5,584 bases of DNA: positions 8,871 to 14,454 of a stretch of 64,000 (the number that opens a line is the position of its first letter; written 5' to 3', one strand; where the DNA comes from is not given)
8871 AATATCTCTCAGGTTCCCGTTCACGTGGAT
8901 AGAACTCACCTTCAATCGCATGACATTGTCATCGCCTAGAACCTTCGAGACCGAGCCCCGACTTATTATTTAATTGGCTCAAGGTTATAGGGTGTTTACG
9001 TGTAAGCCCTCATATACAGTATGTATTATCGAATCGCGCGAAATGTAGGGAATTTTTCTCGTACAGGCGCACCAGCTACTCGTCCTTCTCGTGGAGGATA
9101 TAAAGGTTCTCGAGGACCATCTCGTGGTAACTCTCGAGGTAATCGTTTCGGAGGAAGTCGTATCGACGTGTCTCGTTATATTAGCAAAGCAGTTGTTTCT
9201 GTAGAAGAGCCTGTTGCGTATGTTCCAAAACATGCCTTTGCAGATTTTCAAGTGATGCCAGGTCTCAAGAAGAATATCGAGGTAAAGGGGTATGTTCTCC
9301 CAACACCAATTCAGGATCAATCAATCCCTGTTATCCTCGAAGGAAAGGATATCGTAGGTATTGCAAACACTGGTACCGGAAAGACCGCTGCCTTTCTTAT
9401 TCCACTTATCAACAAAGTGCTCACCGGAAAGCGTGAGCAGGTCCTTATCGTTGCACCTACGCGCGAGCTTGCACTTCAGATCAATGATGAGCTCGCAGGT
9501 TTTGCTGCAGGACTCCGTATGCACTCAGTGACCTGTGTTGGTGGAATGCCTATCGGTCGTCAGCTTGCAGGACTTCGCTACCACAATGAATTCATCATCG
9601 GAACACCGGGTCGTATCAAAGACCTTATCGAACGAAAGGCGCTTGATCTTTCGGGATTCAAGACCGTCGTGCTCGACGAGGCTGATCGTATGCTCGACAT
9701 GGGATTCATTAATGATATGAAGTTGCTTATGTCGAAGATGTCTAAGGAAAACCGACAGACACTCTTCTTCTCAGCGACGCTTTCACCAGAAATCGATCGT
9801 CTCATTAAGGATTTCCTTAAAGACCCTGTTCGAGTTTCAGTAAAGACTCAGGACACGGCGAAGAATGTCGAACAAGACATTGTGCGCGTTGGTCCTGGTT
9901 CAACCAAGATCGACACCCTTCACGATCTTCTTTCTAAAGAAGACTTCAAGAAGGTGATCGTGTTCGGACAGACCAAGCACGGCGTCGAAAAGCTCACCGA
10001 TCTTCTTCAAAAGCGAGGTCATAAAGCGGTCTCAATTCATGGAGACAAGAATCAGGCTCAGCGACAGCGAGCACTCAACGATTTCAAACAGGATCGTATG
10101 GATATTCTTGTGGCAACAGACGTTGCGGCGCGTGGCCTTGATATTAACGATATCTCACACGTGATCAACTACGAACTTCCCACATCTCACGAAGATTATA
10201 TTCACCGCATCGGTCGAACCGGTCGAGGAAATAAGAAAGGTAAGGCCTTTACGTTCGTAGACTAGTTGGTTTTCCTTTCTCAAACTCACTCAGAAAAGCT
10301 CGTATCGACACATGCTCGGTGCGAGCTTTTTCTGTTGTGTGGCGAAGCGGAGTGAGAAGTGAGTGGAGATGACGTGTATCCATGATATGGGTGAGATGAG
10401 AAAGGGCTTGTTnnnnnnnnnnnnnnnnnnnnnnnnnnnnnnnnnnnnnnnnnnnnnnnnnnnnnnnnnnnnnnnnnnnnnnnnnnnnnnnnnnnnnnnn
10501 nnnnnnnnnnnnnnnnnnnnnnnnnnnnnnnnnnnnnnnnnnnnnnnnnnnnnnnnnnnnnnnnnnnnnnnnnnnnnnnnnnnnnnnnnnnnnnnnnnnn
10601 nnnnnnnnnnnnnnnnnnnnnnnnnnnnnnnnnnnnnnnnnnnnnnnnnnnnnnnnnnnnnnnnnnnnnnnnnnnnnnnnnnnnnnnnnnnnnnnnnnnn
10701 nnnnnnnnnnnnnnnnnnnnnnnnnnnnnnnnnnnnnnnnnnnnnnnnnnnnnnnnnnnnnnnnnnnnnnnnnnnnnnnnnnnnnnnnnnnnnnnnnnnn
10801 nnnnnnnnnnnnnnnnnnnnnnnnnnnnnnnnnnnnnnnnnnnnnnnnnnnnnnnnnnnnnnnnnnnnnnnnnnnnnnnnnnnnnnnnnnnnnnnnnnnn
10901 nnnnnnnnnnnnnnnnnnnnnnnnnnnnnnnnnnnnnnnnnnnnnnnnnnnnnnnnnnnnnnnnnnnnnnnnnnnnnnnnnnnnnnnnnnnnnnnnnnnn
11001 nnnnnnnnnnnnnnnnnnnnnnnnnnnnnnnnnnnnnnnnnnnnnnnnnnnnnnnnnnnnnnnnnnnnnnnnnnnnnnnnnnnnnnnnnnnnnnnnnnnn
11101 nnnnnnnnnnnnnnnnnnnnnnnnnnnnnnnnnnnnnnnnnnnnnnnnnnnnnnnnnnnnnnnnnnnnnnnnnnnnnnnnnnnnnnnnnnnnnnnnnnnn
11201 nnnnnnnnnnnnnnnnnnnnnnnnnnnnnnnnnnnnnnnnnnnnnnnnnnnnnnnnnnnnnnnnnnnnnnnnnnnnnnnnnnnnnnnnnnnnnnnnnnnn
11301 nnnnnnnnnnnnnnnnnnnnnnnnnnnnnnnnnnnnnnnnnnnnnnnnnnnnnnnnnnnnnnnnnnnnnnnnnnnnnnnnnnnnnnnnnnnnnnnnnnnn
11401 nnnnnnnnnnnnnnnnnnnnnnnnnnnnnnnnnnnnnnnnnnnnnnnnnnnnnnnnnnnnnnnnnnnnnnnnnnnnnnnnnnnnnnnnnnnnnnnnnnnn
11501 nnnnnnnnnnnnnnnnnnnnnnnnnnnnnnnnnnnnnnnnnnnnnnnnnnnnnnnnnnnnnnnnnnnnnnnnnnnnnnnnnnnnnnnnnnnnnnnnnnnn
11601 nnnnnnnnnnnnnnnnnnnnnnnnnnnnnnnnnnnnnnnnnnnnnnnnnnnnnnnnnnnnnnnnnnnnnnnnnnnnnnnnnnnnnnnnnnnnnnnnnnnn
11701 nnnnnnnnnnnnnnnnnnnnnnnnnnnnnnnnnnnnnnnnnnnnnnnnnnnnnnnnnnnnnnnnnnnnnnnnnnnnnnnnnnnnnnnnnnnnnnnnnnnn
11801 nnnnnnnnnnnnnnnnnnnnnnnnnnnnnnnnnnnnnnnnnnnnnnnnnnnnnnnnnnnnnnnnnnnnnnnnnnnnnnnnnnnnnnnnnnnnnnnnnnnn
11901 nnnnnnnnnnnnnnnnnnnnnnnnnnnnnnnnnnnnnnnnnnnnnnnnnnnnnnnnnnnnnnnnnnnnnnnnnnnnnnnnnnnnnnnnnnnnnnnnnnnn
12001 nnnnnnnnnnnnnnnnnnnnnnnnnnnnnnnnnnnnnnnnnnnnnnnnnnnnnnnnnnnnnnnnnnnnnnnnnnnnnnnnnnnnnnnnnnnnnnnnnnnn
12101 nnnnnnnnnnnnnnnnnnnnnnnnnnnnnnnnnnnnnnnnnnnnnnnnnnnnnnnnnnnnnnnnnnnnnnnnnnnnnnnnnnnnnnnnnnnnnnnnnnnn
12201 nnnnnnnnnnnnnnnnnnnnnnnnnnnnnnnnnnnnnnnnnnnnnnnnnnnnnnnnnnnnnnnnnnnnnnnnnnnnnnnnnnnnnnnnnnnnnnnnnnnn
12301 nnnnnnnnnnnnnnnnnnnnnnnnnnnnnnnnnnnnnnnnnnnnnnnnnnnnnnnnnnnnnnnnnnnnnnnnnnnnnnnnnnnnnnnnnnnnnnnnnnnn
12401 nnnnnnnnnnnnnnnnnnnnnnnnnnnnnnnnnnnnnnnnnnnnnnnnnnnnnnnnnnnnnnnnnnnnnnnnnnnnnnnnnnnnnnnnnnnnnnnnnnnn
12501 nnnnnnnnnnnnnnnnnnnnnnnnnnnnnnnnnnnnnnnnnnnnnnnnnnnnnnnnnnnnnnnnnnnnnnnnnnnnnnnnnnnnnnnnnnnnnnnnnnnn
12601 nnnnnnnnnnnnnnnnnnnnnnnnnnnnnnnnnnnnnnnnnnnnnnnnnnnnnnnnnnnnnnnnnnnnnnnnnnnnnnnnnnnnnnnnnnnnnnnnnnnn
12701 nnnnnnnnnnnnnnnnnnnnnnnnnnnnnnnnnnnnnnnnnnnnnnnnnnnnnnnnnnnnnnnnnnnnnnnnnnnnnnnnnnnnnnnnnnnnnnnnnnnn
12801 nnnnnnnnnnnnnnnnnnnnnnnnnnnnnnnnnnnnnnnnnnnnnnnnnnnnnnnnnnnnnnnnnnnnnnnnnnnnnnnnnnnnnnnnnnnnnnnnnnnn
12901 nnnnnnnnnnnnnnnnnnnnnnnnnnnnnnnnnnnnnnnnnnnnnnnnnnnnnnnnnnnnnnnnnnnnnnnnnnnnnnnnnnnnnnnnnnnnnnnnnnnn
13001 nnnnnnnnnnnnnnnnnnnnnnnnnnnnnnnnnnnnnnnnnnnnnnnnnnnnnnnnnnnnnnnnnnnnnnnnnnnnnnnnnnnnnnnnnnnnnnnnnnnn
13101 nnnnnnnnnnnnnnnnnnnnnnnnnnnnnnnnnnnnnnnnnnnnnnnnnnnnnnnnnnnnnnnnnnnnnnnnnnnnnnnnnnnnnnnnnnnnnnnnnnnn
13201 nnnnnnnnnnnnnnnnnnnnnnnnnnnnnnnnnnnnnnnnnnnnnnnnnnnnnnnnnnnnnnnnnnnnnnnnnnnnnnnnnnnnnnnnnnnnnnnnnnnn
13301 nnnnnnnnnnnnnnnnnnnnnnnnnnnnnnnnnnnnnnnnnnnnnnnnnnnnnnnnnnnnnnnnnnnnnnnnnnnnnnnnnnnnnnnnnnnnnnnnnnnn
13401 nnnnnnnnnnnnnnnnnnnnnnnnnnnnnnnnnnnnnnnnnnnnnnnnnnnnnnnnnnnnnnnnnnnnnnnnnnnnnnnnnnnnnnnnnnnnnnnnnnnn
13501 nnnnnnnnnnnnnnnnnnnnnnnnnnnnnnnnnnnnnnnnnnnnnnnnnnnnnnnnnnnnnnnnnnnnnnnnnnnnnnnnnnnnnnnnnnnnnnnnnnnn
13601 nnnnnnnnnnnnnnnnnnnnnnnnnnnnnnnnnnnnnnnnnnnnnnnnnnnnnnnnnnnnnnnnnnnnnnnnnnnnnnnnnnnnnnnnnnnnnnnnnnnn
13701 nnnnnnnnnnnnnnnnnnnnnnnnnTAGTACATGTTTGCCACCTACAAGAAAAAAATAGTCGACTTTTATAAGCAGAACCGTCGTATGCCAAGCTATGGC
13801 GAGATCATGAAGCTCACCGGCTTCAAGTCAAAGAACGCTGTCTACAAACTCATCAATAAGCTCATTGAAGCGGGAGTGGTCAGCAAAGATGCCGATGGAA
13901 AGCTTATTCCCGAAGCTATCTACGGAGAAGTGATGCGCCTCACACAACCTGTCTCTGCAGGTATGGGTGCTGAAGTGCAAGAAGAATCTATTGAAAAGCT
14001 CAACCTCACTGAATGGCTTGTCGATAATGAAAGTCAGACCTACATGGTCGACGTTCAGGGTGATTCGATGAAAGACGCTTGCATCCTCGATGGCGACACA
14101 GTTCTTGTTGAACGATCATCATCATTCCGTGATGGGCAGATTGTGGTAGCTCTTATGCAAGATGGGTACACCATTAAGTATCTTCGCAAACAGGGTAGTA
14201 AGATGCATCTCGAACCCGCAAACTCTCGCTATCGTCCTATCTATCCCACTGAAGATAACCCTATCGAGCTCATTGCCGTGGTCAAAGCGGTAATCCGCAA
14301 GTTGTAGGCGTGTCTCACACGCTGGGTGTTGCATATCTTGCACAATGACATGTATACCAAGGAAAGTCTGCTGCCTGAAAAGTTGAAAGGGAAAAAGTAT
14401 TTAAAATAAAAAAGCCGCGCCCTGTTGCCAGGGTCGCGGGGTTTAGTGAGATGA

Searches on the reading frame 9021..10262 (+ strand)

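Call 58: search_protein_families(library=pfam, proteins=[window:9021-10262:+], max_evalue=0.001)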
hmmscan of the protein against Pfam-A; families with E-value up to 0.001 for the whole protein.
window:9021-10262:+ (414 aa): 4 families
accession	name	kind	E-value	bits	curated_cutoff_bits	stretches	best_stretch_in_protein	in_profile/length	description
PF00270.35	DEAD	-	5.8e-47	160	26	1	95-260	1-166/167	DEAD/DEAH box helicase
PF00271.37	Helicase_C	-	1.4e-36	125.5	23.5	1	296-403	2-109/110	Helicase conserved C-terminal domain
PF04851.21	ResIII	-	2.5e-08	34.4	22.5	1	114-254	29-162/164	Type III restriction enzyme, res subunit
PF13245.12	AAA_19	-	7.7e-05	23.3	25.1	0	106-227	9-104/134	AAA domain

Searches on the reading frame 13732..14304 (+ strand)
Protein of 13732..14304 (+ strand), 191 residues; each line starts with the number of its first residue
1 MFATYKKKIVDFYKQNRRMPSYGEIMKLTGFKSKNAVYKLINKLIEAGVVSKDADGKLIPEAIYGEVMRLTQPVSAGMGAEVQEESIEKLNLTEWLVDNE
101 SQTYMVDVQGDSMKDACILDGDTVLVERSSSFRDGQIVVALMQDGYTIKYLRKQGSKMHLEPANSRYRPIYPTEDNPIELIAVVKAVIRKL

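Call 4: search_protein_families(library=pfam, proteins=[window:13732-14304:+], max_evalue=1)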
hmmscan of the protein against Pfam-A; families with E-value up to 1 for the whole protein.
window:13732-14304:+ (191 aa): 8 families
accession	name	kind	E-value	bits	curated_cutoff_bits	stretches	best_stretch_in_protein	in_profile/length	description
PF00717.28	Peptidase_S24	-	9.4e-26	90.2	23.3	1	73-184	5-115/116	Peptidase S24-like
PF13730.12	HTH_36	-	0.00014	22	25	1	12-48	17-53/55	Helix-turn-helix domain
PF01726.22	LexA_DNA_bind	-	0.028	14.6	23.7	1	9-53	15-59/65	LexA DNA binding domain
PF09373.15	PMBR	-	0.058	13.9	24.9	1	7-23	15-31/33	Pseudomurein-binding repeat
PF13463.12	HTH_27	-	0.091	13.5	22.2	1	18-56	18-57/68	Winged helix DNA-binding domain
PF22166.2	ArnR1-like_WHD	-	0.12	13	26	1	11-53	20-61/90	ArnR1-like, winged-helix domain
PF24179.1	NTE_Ploop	-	0.13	12.5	27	1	65-126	32-98/223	Neuropathy Target Esterase family P-loop like domain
PF13076.11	Fur_reg_FbpA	-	0.18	11.9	22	1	39-53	4-18/36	Fur-regulated basic protein A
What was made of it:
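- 13732..14307 (+): lexA: an S24 autoprotease repressor of 191 aa. Cleavage site Ala76-Gly77 (13957-13962), Ser112 (14065-14067), Lys149 (14176-14178). PF00717 matches at 9.4e-26 (call 4).
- On LexA repressor (TIGR00498; S24 peptidase plus winged-helix DNA-binding domain): PF00717 matches at E 9.4e-26 over residues 73-184 (call 4). PF01726 matches at E 0.028 and 14.6 bits, below its 23.7 cutoff (call 4).
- The LexA N-terminal domain matches the Pfam LexA DNA-binding model only weakly (E 0.028, call 4).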

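Call 17: find_homologous_proteins(query=window:13732-14304:+, max_evalue=1e-10)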
Query window:13732-14304:+ (191 aa): 1011 proteins with E <= 1e-10 among 1099 candidates; the best 120 are listed.
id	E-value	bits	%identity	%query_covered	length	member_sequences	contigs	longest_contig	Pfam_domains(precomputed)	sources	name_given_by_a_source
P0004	3.2e-119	413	100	100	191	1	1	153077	PF00717.29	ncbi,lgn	-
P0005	1.5e-107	375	88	100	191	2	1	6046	PF00717.29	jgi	jgi:SOS-response transcriptional repressor LexA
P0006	5.8e-99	347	82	100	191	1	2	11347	PF13730.13,PF00717.29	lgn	-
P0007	5.6e-96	338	80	99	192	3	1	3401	PF00717.29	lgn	-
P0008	1.3e-95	336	78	100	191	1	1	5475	PF00717.29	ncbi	-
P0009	1.5e-95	336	80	100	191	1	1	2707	PF00717.29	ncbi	-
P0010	3.7e-94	332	78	100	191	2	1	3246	PF13730.13,PF00717.29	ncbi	-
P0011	1.2e-93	330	81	100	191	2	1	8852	PF00717.29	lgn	-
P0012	1.5e-93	330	79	100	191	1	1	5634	PF00717.29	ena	-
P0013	2.3e-93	329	77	100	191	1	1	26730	PF00717.29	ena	-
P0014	5.7e-93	328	80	100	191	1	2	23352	PF00717.29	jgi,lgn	jgi:repressor LexA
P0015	6.3e-93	328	76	100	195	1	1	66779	PF13730.13,PF00717.29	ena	-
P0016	9.8e-93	327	79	100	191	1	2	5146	PF00717.29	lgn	-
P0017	1.0e-92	327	77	100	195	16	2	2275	PF13730.13,PF00717.29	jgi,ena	-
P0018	2.6e-92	326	80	100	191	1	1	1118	PF00717.29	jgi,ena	-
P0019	3.6e-92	325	79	100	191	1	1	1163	PF00717.29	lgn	-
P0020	5.9e-92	325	79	100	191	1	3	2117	PF00717.29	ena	-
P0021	8.1e-92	324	77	100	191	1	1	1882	PF00717.29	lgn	-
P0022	8.1e-92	324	77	100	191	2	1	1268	PF00717.29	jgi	jgi:SOS-response transcriptional repressor LexA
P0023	9.3e-91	321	77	99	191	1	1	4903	PF00717.29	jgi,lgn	jgi:repressor LexA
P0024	6.2e-89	315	75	100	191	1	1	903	PF00717.29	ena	-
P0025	1.0e-88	314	75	99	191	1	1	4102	PF00717.29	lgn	-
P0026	6.7e-87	308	76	100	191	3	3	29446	PF00717.29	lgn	-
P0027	1.4e-85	304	74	100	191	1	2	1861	PF00717.29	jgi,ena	jgi:repressor LexA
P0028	8.1e-84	298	72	100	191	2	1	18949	PF00717.29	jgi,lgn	-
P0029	9.5e-83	295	80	91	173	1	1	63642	PF00717.29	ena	-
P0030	8.4e-82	291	70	100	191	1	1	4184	PF00717.29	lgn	-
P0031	2.2e-76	274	65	100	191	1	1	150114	PF00717.29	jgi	jgi:SOS regulatory protein LexA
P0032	9.9e-76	272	65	100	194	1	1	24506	PF00717.29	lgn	-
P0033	1.5e-75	271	63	100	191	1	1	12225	PF00717.29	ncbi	-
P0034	2.2e-72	261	62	100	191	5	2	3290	PF00717.29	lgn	-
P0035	1.5e-70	255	64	100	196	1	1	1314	PF00717.29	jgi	jgi:SOS-response transcriptional repressor LexA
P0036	5.8e-70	253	62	100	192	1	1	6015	PF00717.29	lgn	-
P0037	5.5e-69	250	63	100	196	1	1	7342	PF00717.29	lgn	-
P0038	8.3e-68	246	68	91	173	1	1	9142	PF00717.29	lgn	-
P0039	2.2e-66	241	78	75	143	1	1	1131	PF00717.29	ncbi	-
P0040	3.3e-66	241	59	100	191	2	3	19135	PF00717.29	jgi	jgi:SOS regulatory protein LexA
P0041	4.6e-66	240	58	100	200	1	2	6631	PF00717.29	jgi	jgi:repressor LexA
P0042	6.5e-65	236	62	91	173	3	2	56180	PF00717.29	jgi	jgi:SOS-response transcriptional repressor LexA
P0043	1.9e-64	235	61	91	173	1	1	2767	PF00717.29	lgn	-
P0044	6.2e-62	227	58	99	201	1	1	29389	PF00717.29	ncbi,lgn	-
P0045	6.5e-62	227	62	91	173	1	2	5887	PF00717.29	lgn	-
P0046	2.8e-59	218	56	100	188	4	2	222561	PF00717.29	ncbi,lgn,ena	-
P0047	1.4e-58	216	56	98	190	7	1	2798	PF13730.13,PF00717.29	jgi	jgi:repressor LexA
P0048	5.0e-57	211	54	99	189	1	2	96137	PF00717.29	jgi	jgi:repressor LexA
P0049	2.8e-56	208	56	99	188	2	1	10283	PF00717.29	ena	-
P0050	5.8e-56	207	53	99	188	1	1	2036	PF00717.29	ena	-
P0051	6.5e-56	207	53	99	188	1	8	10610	PF00717.29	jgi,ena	-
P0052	7.7e-56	207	54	97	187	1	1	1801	PF00717.29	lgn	-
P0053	1.2e-55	206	53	99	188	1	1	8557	PF00717.29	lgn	-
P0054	1.7e-55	206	53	99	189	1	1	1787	PF00717.29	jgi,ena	-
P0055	3.1e-55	205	52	99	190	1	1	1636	PF00717.29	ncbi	-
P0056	4.9e-55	204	53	99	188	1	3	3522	PF00717.29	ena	-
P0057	5.1e-55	204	53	99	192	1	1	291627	PF00717.29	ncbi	-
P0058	5.4e-55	204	53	99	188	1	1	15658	PF00717.29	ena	-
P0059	5.8e-55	204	52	99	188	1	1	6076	PF00717.29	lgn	-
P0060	6.4e-55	204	53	97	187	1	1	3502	PF00717.29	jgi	-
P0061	9.4e-55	203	55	99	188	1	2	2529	PF00717.29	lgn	-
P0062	1.1e-54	203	53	97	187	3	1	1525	PF00717.29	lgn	-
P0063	1.2e-54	203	51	99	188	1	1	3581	PF00717.29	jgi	jgi:SOS regulatory protein LexA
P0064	1.2e-54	203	55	99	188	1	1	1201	PF00717.29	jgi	jgi:SOS regulatory protein LexA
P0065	1.3e-54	203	53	99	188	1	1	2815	PF00717.29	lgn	-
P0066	1.7e-54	203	55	99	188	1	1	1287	PF00717.29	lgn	-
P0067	1.8e-54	202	52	97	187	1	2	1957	PF00717.29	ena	-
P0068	2.1e-54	202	53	99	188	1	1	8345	PF00717.29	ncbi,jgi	ncbi:MAG: LexA repressor [Candidatus Parcubacteria bacterium]|jgi:repressor LexA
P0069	2.2e-54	202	52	99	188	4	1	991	PF00717.29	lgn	-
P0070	2.3e-54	202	54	96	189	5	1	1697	PF00717.29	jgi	-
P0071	2.6e-54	202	52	100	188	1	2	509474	PF00717.29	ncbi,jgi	ncbi:MAG: LexA repressor [Candidatus Parcubacteria bacterium]|jgi:repressor LexA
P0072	2.7e-54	202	52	97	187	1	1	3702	PF00717.29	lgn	-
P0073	3.1e-54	202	51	99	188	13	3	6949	PF00717.29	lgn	-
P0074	5.7e-54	201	51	99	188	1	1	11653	PF00717.29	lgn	-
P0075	5.9e-54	201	49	99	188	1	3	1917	PF00717.29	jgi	jgi:SOS regulatory protein LexA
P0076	6.4e-54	201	52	99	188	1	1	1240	PF00717.29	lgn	-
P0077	7.4e-54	200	53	99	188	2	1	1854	PF00717.29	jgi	jgi:repressor LexA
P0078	7.4e-54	200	52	99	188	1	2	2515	PF00717.29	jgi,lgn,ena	-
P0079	9.1e-54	200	54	97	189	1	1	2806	PF00717.29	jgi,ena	-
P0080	9.9e-54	200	52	99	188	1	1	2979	PF00717.29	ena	-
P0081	1.0e-53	200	53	97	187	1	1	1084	PF00717.29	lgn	-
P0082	1.1e-53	200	52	99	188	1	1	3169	PF00717.29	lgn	-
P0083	1.2e-53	200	52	99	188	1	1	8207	PF00717.29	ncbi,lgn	-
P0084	1.2e-53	200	55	99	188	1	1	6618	PF00717.29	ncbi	-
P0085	1.5e-53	199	51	99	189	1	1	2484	PF00717.29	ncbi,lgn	-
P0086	1.6e-53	199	52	99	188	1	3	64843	PF13730.13,PF00717.29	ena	-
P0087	2.0e-53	199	51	99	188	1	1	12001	PF00717.29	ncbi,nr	ncbi:transcriptional repressor LexA [Candidatus Parcubacteria bacterium]|nr:transcriptional represso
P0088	2.1e-53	199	51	97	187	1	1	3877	PF00717.29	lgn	-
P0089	2.1e-53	199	52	99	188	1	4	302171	PF00717.29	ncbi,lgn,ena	-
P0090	2.1e-53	199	53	97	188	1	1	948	PF00717.29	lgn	-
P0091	2.3e-53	199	52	99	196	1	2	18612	PF00717.29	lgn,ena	-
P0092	2.4e-53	199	53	99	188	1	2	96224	PF00717.29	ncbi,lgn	ncbi:MAG: transcriptional repressor LexA [Minisyncoccia bacterium]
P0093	3.1e-53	198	53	99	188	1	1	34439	PF00717.29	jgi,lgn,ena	-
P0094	3.1e-53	198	53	99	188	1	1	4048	PF00717.29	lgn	-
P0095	3.3e-53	198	52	99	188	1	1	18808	PF00717.29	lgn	-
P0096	3.4e-53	198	54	97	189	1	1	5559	PF00717.29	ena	-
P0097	3.4e-53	198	53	99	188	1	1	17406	PF00717.29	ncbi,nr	ncbi:MAG: repressor LexA [Candidatus Pacebacteria bacterium]|nr:repressor LexA [Candidatus Paceibact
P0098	4.3e-53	198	52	97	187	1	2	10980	PF00717.29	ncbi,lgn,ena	-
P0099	4.4e-53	198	53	99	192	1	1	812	PF00717.29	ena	-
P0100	4.5e-53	198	52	97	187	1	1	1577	PF00717.29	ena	-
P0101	5.6e-53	198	53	99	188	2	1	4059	PF00717.29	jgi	jgi:repressor LexA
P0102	5.9e-53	198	52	97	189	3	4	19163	PF00717.29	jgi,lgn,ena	-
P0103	6.0e-53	197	54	99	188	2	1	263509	PF00717.29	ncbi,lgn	ncbi:MAG: transcriptional repressor LexA [Patescibacteria group bacterium]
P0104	6.1e-53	197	51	99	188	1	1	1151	PF00717.29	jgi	jgi:repressor LexA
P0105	7.4e-53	197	50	97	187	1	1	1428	PF00717.29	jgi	jgi:repressor LexA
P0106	7.4e-53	197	54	99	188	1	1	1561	PF00717.29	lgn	-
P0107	7.7e-53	197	53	99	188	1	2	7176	PF00717.29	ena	-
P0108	8.5e-53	197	54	99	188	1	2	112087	PF00717.29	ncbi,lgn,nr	ncbi:MAG: LexA family transcriptional regulator [Candidatus Falkowbacteria bacterium]|nr:LexA family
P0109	8.6e-53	197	54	97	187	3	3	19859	PF00717.29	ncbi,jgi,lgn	-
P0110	8.7e-53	197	52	99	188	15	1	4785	PF00717.29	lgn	-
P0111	9.0e-53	197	53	99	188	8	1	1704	PF00717.29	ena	-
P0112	9.3e-53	197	53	97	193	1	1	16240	PF00717.29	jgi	jgi:repressor LexA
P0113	1.0e-52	197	52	99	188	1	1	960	PF00717.29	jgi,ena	-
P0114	1.1e-52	197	51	96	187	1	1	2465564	PF00717.29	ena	-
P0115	1.2e-52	197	53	99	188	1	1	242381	PF00717.29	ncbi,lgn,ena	-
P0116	1.4e-52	196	51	99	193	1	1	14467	PF00717.29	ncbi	-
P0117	1.4e-52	196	53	99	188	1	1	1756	PF00717.29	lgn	-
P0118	1.5e-52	196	50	99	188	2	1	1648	PF00717.29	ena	-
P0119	1.6e-52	196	52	98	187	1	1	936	PF00717.29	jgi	jgi:repressor LexA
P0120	1.6e-52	196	53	97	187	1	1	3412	PF00717.29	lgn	-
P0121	1.7e-52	196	51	98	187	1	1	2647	PF00717.29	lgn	-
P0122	1.9e-52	196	52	99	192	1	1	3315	PF00717.29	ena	-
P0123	1.9e-52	196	51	97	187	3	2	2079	PF00717.29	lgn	-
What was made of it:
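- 13732..14307 (+): Sources name the relatives LexA (call 17).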

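Call 19: find_related_loci(query=A3, collection=genome_contigs, flank=2500)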
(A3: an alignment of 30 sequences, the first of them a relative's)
Query A3 (191 aa) in genome_contigs; peptide patterns used: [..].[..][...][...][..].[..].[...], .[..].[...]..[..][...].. (x = any residue, [..] = any of these).
599 stretches matched a pattern (row limit reached: there are more); 410 encode a relative of the query (tblastn E <= 1e-3); the best 80 are kept; 80 distinct loci.
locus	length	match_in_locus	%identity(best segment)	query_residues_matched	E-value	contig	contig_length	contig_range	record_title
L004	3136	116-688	79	1-191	1e-105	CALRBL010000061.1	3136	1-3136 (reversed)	MAG: Candidatus Nomurabacteria bacterium isolate MsH-01oct19-81 genome assembly, contig: MsH-01oct19-C75746, whole genom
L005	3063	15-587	72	1-191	6e-95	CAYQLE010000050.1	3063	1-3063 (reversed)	MAG TPA_asm: uncultured Candidatus Saccharibacteria bacterium isolate SRP128246_co1_332 genome assembly, contig: NODE_93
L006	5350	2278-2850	62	1-191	5e-82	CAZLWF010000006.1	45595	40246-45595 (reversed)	MAG TPA_asm: uncultured Candidatus Saccharibacteria bacterium isolate SRP278252_co2_214 genome assembly, contig: NODE_13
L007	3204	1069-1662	58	2-191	1e-71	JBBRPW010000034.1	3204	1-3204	MAG: Candidatus Paceibacteria bacterium isolate metawrap_la1_104 W_la1_104_k141_185162L_3204_cov_8.0000, whole genome sh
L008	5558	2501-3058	56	1-189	6e-66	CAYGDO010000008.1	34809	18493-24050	MAG TPA_asm: uncultured Candidatus Saccharibacteria bacterium isolate ERP113451_co1_61 genome assembly, contig: NODE_134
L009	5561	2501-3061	54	1-190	1e-62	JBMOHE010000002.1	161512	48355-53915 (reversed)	MAG: Patescibacteria group bacterium isolate Deming_bin.335 contig58, whole genome shotgun sequence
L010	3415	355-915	53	1-190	2e-62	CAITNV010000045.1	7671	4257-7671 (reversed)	MAG: Candidatus Taylorbacteria bacterium isolate Umea_bin-01178 genome assembly, contig: bin-01178:45/62, whole genome s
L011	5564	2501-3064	52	1-191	8e-62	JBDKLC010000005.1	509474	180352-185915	MAG: Candidatus Parcubacteria bacterium isolate hopbrook_2019_sw_WHONDRS-S19S_0012_B_bin.20 scaffold_424427, whole genom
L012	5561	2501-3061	53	1-190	6e-62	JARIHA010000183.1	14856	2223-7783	MAG: Candidatus Taylorbacteria bacterium isolate CullarsAll.DT.40 k141_636249, whole genome shotgun sequence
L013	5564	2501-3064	51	1-191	2e-61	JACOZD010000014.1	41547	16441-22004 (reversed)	MAG: Candidatus Taylorbacteria bacterium isolate NC_groundwater_196_Ag_S-0.1um_53_10 S4_GD2017_2_S1_scaffold_959, whole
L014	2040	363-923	52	1-190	3e-62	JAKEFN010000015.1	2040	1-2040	MAG: bacterium isolate PMV_2_maxbin.003 PMV_2_maxbin.003.k101_193755, whole genome shotgun sequence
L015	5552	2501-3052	51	4-190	3e-61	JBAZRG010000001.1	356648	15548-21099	MAG: Candidatus Paceibacterota bacterium isolate SO_2017_GW1_142 NODE_213_length_356648_cov_3.206437_OW334_2017, whole g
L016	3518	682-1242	53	1-190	9e-61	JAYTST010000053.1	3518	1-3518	MAG: bacterium isolate GFS_5272 GFS_5272_52, whole genome shotgun sequence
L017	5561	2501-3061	51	1-190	9e-61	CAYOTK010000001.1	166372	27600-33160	MAG TPA_asm: uncultured Candidatus Saccharibacteria bacterium isolate SRP278252_co2_142 genome assembly, contig: NODE_10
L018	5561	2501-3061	53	1-190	1e-60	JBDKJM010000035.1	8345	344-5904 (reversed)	MAG: Candidatus Parcubacteria bacterium isolate guil_2019_sw_WHONDRS-S19S_0049_B_bin.22 scaffold_230951, whole genome sh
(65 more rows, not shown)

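Call 76: search_protein_families(library=ncbifam, proteins=[window:13732-14304:+], max_evalue=0.001)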
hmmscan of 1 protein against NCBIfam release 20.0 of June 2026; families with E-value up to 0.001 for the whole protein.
window:13732-14304:+ (191 aa): 3 families
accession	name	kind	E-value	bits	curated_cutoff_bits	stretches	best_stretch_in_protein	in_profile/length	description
NF007621.2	PRK10276.1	subfamily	3.5e-27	94.7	110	1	76-189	2-115/115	translesion error-prone DNA polymerase V autoproteolytic subunit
TIGR00498.1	lexA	equivalog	6.8e-27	94.4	110.95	1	9-190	15-201/203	transcriptional repressor LexA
NF051876.1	transXXX_HumD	equivalog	1.3e-05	25.1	120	1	88-185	13-108/129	HumD family translesion DNA polymerase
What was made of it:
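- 13732..14307 (+): TIGR00498 lexA aligns over the full length at 94.4 bits, below its cutoff of 110.95 (call 76).
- On LexA repressor (TIGR00498; S24 peptidase plus winged-helix DNA-binding domain): TIGR00498 aligns from residue 9 to 190 but scores 94.4 against a cutoff of 110.95 (call 76).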
